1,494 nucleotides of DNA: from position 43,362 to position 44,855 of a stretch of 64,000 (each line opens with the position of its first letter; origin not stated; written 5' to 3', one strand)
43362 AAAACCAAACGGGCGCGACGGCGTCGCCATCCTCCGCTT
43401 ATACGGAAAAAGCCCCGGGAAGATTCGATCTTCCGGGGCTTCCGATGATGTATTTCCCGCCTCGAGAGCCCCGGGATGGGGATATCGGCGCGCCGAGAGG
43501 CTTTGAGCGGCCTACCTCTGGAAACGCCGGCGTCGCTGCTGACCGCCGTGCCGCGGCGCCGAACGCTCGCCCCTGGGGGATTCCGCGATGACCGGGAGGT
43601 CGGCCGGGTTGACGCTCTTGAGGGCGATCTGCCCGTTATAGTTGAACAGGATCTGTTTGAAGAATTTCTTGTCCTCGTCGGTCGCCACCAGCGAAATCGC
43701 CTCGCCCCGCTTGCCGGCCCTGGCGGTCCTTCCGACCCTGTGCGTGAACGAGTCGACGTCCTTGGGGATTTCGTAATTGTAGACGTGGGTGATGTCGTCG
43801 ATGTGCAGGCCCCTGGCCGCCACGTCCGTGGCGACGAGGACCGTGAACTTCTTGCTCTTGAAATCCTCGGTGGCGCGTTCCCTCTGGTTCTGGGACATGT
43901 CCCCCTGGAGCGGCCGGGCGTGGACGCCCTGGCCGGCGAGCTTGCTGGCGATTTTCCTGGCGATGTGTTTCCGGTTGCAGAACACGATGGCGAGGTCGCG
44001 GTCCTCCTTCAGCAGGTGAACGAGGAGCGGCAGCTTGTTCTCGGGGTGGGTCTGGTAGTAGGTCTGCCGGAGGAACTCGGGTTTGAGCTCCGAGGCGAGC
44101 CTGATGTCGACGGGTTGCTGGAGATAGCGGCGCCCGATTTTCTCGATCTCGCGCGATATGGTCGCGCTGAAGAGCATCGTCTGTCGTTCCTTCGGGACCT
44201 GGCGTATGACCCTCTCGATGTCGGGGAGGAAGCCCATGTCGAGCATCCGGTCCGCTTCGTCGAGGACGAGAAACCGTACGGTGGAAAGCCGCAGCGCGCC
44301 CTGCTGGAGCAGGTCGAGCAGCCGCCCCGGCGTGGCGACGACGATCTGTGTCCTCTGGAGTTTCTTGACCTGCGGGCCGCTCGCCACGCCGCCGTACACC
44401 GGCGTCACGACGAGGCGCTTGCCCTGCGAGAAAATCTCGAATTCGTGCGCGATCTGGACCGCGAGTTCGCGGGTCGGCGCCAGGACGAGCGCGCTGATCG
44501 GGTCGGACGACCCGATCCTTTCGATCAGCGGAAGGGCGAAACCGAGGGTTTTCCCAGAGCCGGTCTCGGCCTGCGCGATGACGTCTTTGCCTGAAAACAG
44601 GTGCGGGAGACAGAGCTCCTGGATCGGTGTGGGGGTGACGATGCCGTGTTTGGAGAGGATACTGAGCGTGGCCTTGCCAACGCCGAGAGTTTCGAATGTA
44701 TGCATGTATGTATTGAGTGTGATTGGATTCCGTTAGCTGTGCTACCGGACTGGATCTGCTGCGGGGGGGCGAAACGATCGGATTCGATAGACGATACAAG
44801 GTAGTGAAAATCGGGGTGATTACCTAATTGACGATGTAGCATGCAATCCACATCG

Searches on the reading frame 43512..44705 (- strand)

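Call 63: search_protein_families(library=padloc, proteins=[window:43512-44705:-], max_evalue=0.001)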
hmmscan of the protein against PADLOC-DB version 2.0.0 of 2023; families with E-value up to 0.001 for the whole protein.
window:43512-44705:- (397 aa): 56 families (the best 25 are shown)
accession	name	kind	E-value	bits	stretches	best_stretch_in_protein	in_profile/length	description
PDLC02861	DpdF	-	1.6e-20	71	1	21-356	25-358/611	DpdF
PDLC02864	DpdF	-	6.4e-20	69.5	1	25-364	23-361/610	DpdF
PDLC02503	BrxHI|BrxHII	-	1e-19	68.3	1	26-353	26-365/698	BrxHI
PDLC03928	PsyrT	-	1.1e-18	64.9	1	120-348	117-352/689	-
PDLC03960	SngC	-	2e-18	64.5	1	27-345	27-376/720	-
PDLC02870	DpdF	-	6.3e-18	62.6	1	26-339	15-329/534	DpdF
PDLC02863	DpdF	-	1.2e-13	48.8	1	239-341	53-155/488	DpdF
PDLC02707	PbeA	-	2.8e-13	47.3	1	205-329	489-616/672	PbeA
PDLC02867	DpdF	-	6.5e-13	45.9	1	42-350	157-487/855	DpdF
PDLC02501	BrxHI|BrxHII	-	1.7e-11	40.9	1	18-333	17-346/925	BrxHI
PDLC01252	Cas3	-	1.8e-11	42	1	42-356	2-309/324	CAS-I; effector_G3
PDLC00178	HamB1|HamB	-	1.8e-11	40.7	1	30-190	252-418/830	DEAD-box helicase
PDLC00183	HamB1|HamB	-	2.3e-11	40.9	1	30-213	253-441/509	DEAD-box helicase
PDLC02855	DpdF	-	4.2e-11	39.8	1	167-335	301-474/825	DpdF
PDLC01770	Cas3g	-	6.3e-10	36.2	1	219-347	234-357/733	-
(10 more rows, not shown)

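Call 64: search_protein_families(library=pfam, proteins=[window:43512-44705:-], max_evalue=0.001)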
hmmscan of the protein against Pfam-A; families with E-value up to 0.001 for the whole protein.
window:43512-44705:- (397 aa): 3 families
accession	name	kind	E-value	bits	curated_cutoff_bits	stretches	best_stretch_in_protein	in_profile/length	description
PF00270.35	DEAD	-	1.1e-50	172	26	1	26-190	1-167/167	DEAD/DEAH box helicase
PF00271.37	Helicase_C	-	1.1e-28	100.1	23.5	1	224-331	2-110/110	Helicase conserved C-terminal domain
PF04851.21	ResIII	-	6.8e-10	39.5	22.5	1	40-185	24-164/164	Type III restriction enzyme, res subunit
